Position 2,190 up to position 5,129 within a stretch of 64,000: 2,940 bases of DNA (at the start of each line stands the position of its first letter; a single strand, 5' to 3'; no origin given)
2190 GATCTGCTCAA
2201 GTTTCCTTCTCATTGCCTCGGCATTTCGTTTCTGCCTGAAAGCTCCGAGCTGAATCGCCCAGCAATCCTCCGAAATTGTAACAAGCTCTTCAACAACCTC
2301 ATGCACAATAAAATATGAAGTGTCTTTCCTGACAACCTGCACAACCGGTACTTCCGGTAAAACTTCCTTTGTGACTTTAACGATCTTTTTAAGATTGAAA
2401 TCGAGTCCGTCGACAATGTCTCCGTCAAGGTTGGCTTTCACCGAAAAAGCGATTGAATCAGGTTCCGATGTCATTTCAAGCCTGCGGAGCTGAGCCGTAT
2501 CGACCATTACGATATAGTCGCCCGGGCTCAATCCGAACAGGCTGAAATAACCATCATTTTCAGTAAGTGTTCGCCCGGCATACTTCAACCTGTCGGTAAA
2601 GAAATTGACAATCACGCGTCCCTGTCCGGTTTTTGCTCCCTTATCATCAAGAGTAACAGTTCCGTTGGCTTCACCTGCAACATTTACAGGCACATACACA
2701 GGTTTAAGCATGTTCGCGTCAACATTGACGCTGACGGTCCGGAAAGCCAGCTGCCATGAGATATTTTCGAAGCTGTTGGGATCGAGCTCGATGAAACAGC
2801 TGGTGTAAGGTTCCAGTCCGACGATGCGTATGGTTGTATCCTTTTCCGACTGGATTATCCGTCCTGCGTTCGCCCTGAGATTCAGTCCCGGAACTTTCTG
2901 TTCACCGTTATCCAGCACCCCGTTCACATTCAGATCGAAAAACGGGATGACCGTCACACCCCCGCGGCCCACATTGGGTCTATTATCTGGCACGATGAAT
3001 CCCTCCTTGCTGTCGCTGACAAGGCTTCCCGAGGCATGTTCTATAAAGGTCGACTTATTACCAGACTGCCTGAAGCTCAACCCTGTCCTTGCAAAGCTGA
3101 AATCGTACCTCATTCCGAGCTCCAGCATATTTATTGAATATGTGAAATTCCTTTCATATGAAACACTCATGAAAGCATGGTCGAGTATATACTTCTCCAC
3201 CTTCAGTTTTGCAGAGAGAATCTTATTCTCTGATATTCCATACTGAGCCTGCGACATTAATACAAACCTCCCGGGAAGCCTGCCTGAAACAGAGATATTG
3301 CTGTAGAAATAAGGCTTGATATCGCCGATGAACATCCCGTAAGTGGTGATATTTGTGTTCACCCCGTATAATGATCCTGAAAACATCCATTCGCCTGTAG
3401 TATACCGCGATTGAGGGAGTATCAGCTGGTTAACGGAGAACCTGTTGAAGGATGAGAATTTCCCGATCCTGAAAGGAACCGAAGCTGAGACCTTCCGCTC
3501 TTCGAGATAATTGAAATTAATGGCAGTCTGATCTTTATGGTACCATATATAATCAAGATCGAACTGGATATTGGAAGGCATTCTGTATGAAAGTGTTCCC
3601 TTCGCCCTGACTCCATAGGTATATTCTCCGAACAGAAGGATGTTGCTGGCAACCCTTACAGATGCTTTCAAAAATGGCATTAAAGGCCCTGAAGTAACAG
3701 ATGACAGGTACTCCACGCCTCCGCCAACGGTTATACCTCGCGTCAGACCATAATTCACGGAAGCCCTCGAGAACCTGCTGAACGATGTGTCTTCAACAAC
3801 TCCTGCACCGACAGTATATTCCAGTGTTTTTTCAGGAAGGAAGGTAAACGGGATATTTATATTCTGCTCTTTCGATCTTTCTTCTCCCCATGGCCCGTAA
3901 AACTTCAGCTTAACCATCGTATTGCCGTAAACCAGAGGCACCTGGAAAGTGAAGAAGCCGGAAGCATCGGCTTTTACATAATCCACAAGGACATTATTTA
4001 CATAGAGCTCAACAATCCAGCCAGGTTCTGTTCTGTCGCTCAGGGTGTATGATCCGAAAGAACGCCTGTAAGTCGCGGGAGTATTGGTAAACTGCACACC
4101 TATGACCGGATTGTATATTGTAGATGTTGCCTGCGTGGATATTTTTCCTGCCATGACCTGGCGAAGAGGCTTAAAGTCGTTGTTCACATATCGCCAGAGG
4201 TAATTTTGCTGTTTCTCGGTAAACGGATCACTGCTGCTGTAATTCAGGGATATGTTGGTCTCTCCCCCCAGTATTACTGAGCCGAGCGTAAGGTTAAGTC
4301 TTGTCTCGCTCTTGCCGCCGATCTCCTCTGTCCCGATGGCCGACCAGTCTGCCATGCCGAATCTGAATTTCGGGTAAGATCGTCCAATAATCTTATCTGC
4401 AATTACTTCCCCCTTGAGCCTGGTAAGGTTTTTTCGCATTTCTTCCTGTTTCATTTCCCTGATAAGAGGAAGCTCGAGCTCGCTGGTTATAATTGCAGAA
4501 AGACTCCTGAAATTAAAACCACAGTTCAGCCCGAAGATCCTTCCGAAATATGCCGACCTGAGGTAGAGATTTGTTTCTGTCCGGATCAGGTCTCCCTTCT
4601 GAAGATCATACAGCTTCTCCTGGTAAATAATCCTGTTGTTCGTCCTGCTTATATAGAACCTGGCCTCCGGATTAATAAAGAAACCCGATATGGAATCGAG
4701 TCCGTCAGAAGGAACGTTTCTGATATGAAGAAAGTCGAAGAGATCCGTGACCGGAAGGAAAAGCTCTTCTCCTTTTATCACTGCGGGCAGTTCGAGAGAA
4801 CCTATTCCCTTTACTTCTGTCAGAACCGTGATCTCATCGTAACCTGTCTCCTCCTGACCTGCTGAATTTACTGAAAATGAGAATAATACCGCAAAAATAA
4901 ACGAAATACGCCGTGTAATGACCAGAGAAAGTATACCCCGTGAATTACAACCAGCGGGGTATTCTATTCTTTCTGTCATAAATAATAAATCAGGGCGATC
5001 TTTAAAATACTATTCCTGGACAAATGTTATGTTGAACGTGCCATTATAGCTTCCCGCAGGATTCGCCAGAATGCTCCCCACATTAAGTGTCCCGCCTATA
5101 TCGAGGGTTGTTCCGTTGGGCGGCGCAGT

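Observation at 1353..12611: Chaperone-usher-like fibre locus built from DUF4402 subunits in a Bacteroidota background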

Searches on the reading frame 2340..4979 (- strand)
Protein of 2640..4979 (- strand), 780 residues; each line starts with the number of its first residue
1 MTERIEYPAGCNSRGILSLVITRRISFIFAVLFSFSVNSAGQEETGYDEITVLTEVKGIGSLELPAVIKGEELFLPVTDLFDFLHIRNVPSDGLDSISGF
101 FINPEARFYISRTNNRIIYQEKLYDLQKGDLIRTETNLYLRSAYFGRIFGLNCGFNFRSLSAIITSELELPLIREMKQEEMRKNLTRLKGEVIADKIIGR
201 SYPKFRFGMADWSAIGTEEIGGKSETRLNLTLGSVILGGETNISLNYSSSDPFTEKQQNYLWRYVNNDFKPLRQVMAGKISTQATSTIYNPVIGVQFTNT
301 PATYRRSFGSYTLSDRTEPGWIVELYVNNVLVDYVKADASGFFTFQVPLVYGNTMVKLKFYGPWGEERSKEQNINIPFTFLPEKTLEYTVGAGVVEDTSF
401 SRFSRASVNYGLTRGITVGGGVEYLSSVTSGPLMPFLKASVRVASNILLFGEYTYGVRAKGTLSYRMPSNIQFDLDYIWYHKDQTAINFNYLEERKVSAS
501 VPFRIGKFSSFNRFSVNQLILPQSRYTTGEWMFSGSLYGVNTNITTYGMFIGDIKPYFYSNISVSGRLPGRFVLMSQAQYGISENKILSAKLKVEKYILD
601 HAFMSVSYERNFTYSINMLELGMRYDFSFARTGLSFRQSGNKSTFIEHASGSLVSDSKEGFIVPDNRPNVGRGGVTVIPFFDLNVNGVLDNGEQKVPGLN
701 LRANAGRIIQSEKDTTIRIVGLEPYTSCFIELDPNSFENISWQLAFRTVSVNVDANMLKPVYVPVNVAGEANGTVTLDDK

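Call 11: find_homologous_proteins(query=window:2640-4979:-, max_evalue=0.001)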
Query window:2640-4979:- (780 aa): 2226 proteins with E <= 0.001 among 8000 candidates; the best 120 are listed.
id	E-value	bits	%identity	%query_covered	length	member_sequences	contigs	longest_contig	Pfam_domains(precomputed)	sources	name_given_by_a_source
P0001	0.0e+0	1503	84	100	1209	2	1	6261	PF05036.19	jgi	jgi:cell division protein FtsN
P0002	0.0e+0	1380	79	98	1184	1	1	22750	PF05036.19,PF17210.10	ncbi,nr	ncbi:MAG: SPOR domain-containing protein [Bacteroidia bacterium]|nr:SPOR domain-containing protein [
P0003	0.0e+0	1348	77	96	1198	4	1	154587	PF05036.19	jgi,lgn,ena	-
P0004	0.0e+0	1335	75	100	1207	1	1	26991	PF05036.19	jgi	jgi:cell division protein FtsN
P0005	0.0e+0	1288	71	100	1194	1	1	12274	PF05036.19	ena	-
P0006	0.0e+0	1266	70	100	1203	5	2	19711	PF05036.19,PF17210.10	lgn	-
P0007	0.0e+0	1262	73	95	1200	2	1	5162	PF05036.19,PF17210.10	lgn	-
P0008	0.0e+0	1249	71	97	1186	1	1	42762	PF05036.19,PF17210.10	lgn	-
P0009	0.0e+0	1242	72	96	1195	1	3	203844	PF05036.19,PF17210.10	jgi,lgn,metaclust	jgi:hypothetical protein|metaclust:\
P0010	0.0e+0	1222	68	100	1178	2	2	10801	PF05036.19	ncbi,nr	ncbi:MAG: SPOR domain-containing protein, partial [Bacteroidales bacterium]|nr:SPOR domain-containin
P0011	0.0e+0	1214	71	95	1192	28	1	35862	PF05036.19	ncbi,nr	ncbi:MAG TPA: SPOR domain-containing protein [Bacteroidales bacterium]|nr:SPOR domain-containing pro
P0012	0.0e+0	1212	68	98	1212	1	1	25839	PF05036.19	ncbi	-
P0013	0.0e+0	1198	69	95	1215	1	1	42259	PF05036.19,PF17210.10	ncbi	ncbi:MAG: SPOR domain-containing protein [Bacteroidales bacterium]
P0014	0.0e+0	1193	67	99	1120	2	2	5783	PF05036.19,PF17210.10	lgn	-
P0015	0.0e+0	1188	66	100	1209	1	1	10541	PF05036.19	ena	-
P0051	0.0e+0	1151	64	98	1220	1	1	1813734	PF05036.19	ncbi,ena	-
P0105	0.0e+0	1131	62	100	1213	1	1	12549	PF05036.19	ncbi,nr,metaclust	ncbi:MAG: hypothetical protein A2Y71_05595 [Bacteroidetes bacterium RBG_13_42_15]|nr:MAG: hypothetic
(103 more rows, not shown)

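Call 14: find_encoding_contigs(protein=P0051, flank=10000, max_places=3)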
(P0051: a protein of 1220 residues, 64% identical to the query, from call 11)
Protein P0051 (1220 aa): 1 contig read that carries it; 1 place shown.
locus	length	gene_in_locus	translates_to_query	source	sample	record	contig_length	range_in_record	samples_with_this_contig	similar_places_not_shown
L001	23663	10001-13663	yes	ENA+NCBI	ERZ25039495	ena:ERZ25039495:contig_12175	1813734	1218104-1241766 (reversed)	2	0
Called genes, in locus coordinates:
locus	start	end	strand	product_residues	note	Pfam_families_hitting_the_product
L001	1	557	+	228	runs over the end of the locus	PF01618:MotA_ExbB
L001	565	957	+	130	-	PF02472:ExbD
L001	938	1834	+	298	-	-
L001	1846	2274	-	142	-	PF00072:Response_reg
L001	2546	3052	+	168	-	-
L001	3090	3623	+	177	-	PF14352:DUF4402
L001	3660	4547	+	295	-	-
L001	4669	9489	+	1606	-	PF21722:Gly_rich_2, PF07679:I-set (faint), PF13927:Ig_3 (faint), PF10102:DUF2341, PF13385:Laminin_G_3, PF19081:Ig_7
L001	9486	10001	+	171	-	PF14352:DUF4402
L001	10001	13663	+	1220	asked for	PF05036:SPOR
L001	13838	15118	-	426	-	PF00464:SHMT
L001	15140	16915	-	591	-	PF00654:Voltage_CLC, PF00571:CBS (weak)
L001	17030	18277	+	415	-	PF00675:Peptidase_M16, PF05193:Peptidase_M16_C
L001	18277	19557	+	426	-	PF05193:Peptidase_M16_C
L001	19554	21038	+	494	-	PF00041:fn3 (weak), PF13585:CHU_C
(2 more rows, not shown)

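Call 15: find_encoding_contigs(protein=P0105, flank=10000, max_places=3)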
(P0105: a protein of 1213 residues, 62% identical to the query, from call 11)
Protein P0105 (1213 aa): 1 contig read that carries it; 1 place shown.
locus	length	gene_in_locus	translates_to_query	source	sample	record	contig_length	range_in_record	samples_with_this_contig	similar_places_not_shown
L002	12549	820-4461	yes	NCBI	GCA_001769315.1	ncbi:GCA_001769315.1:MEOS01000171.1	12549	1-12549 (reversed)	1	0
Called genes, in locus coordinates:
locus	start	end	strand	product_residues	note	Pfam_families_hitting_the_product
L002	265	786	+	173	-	PF14352:DUF4402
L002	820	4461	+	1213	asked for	PF05036:SPOR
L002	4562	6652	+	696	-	PF00515:TPR_1 (faint), PF12895:ANAPC3 (faint), PF13371:TPR_9 (faint), PF13374:TPR_10 (faint), PF13424:TPR_12 (faint), PF13174:TPR_6 (faint), PF13181:TPR_8 (faint), PF07719:TPR_2 (weak), +7 more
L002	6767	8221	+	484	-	-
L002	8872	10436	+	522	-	PF00089:Trypsin, PF13365:Trypsin_2 (weak), PF13927:Ig_3 (weak)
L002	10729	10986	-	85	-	-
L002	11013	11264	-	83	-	PF04226:Transgly_assoc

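Call 20: search_solved_structures(query=A2, max_evalue=10, show_alignments=2)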
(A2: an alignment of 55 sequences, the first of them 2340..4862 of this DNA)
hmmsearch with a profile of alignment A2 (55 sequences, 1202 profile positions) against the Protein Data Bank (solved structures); distinct sequences matched with E-value up to 10: 8.
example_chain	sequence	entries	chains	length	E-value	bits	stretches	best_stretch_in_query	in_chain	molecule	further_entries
1x60_A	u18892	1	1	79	0.00011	23.1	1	903-975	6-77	Sporulation-specific N-acetylmuramoyl-L-alanine amidase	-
1uta_A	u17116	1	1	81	0.0023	18.7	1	904-971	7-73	CELL DIVISION PROTEIN FTSN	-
1ykm_B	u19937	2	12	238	0.9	10.2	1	799-823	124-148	Protocatechuate 3,4-dioxygenase beta chain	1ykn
1yko_B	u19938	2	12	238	0.93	10.1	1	799-823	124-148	Protocatechuate 3,4-dioxygenase beta chain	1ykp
2pcd_M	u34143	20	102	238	0.97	10.1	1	800-823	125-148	PROTOCATECHUATE 3,4-DIOXYGENASE (BETA CHAIN) | PROTOCATECHUATE 3,4-DIOXYGENASE | Protocatechuate 3,4-dioxygenase beta chain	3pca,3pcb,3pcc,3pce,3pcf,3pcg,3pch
1ykk_B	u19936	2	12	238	0.99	10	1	800-823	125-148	Protocatechuate 3,4-dioxygenase beta chain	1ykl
3mi1_M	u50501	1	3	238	1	10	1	800-823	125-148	Protocatechuate 3,4-dioxygenase beta chain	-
4fso_A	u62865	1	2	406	1.8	9.1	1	643-745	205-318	Probable porin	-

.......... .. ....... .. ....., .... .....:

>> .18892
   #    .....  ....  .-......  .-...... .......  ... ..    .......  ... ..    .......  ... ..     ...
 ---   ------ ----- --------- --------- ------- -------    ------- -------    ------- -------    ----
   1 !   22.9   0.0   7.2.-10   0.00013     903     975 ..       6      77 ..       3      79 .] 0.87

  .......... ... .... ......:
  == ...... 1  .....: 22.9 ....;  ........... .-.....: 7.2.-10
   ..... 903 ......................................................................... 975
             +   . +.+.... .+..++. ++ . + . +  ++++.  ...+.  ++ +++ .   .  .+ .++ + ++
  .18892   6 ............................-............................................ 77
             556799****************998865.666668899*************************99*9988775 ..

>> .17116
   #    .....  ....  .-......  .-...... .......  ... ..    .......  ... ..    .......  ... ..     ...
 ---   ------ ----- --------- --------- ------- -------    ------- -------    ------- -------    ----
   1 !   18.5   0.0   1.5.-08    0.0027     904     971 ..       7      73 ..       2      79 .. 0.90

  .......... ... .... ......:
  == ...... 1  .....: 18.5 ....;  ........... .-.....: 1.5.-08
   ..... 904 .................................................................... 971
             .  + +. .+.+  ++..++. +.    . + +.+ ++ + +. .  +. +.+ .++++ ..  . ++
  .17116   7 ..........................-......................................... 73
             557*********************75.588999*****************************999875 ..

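Call 30: find_related_loci(query=A2, collection=genome_contigs, flank=10000)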
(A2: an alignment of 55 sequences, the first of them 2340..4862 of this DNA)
Query A2 (841 aa) in genome_contigs; peptide patterns used: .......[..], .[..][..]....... (x = any residue, [..] = any of these).
331 stretches matched a pattern; 300 encode a relative of the query (tblastn E <= 1e-3); the best 80 are kept; 80 distinct loci.
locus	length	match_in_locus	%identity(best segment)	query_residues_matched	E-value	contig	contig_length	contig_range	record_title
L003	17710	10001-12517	72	2-840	0e+0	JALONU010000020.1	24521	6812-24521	MAG: Bacteroidales bacterium isolate Prado085 scaffold_2061, whole genome shotgun sequence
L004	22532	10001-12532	69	2-841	0e+0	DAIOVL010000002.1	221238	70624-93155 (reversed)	MAG TPA_asm: Bacteroidales bacterium isolate CTOTU18744 NODE_17_length_221238_cov_9.072442, whole genome shotgun sequenc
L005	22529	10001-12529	84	2-841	0e+0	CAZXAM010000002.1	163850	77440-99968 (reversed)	MAG TPA_asm: uncultured Rikenellaceae bacterium isolate SRP192927_co7_131 genome assembly, contig: NODE_67_length_163850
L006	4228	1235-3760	67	3-841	0e+0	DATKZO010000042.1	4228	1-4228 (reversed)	MAG TPA_asm: Bacteroidales bacterium isolate SMAG_U14247 k141_3921377, whole genome shotgun sequence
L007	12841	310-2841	65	2-841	0e+0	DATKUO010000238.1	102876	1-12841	MAG TPA_asm: Bacteroidales bacterium isolate SMAG_U14109 k141_513220, whole genome shotgun sequence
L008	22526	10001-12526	64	2-841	0e+0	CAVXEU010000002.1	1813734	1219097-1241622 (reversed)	MAG: uncultured Bacteroidales bacterium isolate MFD02416.bin.1.219 genome assembly, contig: contig_12175, whole genome s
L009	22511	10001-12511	65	3-839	0e+0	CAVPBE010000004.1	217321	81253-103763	MAG: uncultured Bacteroidales bacterium isolate MFD00032.bin.1.235 genome assembly, contig: contig_54211, whole genome s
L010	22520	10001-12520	65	2-841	0e+0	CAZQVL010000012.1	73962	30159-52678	MAG TPA_asm: uncultured Rikenellaceae bacterium isolate binchicken_co100_457 genome assembly, contig: NODE_439_length_73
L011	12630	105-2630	64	2-841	0e+0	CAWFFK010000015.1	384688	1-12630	MAG: uncultured Bacteroidales bacterium isolate MFD02416.bin.2.233 genome assembly, contig: contig_72730, whole genome s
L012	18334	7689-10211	66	1-839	0e+0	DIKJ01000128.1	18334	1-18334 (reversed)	MAG TPA_asm: Bacteroidales bacterium UBA5621 UBA5621_contig_93105, whole genome shotgun sequence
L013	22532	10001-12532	65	1-841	0e+0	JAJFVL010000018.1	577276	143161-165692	MAG: Bacteroidales bacterium isolate bin.736 k141_1526039, whole genome shotgun sequence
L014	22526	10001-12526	64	3-841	0e+0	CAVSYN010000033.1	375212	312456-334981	MAG: uncultured Bacteroidales bacterium isolate MFD02809.bin.1.200 genome assembly, contig: contig_73182, whole genome s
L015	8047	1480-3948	65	3-825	0e+0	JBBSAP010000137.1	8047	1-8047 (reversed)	MAG: Bacteroidales bacterium isolate La6_metabat2.017 La6_metabat2.017_K_668360_L_8047_cov_21.7004, whole genome shotgun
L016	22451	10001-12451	67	8-825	0e+0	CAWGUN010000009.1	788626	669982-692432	MAG: uncultured Bacteroidales bacterium isolate MFD02809.bin.1.359 genome assembly, contig: contig_67624, whole genome s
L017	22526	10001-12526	64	3-841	0e+0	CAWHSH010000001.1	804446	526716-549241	MAG: uncultured Bacteroidales bacterium isolate MFD05942.bin.1.149 genome assembly, contig: contig_13253, whole genome s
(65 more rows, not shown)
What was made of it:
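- Checked: These come from 300 matching species-level genomes (call 30).
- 300 species-level genomes matched (call 30).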

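Call 31: predict_structure(alignment_id=A2)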
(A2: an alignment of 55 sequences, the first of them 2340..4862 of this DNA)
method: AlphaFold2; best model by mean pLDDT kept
length: 841 residues; sequences in the alignment: 55
mean_pLDDT: 73.9   pTM: 0.49
mean pLDDT of the five models: 73.9, 73.7, 66.3, 65.1, 62.6
residues with pLDDT >= 90: 28; 70-90: 558; 50-70: 172; < 50: 83
segments of 3 or more residues with pLDDT < 50: 1-5, 148-164, 226-232, 262-271, 290-292, 298-303, 309-315, 323-328, 830-841
pLDDT, mean of each block of 10 residues (from residue 1): 57 80 85 88 86 85 78 88 85 86 88 81 79 65 51 34 52 80 77 59 66 59 50 61 61 73 41 50 55 51 49 50 51 55 73 75 82 81 80 81 81 86 80 83 75 84 73 81 83 73 77 80 77 81 85 83 83 83 83 84 83 71 69 71 79 81 79 77 63 83 82 64 84 86 79 88 86 83 89 85 85 82 77 44 37
secondary structure, 60 per line:
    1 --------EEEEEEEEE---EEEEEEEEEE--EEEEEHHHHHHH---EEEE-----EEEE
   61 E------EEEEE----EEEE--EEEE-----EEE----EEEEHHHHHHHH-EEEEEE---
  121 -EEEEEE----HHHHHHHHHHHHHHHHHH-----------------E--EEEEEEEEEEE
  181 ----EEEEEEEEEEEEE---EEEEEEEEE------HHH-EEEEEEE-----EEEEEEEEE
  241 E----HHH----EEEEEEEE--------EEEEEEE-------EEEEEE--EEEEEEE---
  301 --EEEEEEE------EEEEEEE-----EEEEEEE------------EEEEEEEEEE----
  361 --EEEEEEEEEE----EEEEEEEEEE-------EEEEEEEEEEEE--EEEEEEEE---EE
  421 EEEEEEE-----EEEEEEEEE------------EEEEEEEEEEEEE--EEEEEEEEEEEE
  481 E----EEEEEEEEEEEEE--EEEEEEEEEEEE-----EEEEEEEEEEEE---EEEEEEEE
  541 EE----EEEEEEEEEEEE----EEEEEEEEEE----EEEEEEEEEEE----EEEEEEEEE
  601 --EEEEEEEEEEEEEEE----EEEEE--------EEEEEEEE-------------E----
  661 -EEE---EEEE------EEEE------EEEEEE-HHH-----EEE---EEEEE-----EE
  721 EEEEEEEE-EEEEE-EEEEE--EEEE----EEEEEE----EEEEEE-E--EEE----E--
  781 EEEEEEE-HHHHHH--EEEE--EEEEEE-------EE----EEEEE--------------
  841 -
elements in order (helices of 4 or more, strands of 3 or more residues): E9-17 E21-30 E33-37 H38-44 E48-51 E57-61 E68-72 E77-80 E83-86 E92-94 E99-102 H103-110 E112-117 E122-127 H132-149 E170-180 E185-197 E201-209 E220-226 E232-241 E253-260 E269-275 E283-288 E291-297 E303-309 E316-322 E328-334 E347-356 E363-372 E377-386 E394-405 E408-415 E419-427 E433-441 E454-466 E469-481 E486-498 E501-512 E518-529 E533-542 E547-558 E563-572 E577-587 E592-600 E603-617 E622-626 E635-642 E662-664 E668-671 E678-681 E688-693 E703-705 E709-713 E719-728 E730-734 E736-740 E743-746 E751-756 E761-766 E771-773 E781-787 H789-794 E797-800 E803-808 E822-826
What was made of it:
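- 4482..4838 (-): Usher N-terminal periplasmic domain (about residues 48-166). AF2 model residues 9-127, pLDDT 78-88 (call 31).
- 3012..4355 (-): 24-strand beta-barrel (about residues 209-656). DSSP of the AF2 model shows 6 long strands, an insert, then 18 long strands (call 31).
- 3861..4058 (-): Plug-like insert between barrel strands 6 and 7 (about residues 308-373). Six short strands at model residues 269-334, pLDDT 41-55 (call 31).
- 2385..2999 (-): Two C-terminal beta-sandwich domains (about residues 661-865). The second resembles SdrD_B / CarboxypepD_reg. AF2 (call 31).
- On Chaperone-usher pathway (superfamily level): AF2 DSSP shows 6 + 18 long strands with a six-strand insert between them, a domain before the barrel and two after it (call 31).
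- The AF2 model of residues 40-880 (mean pLDDT 73.9) shows an N-terminal domain, then 6 + 18 long strands with a six-strand insert between strands 6 and 7, then two beta-sandwich domains (call 31). The plug region has low confidence, pLDDT 41-55 (call 31).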
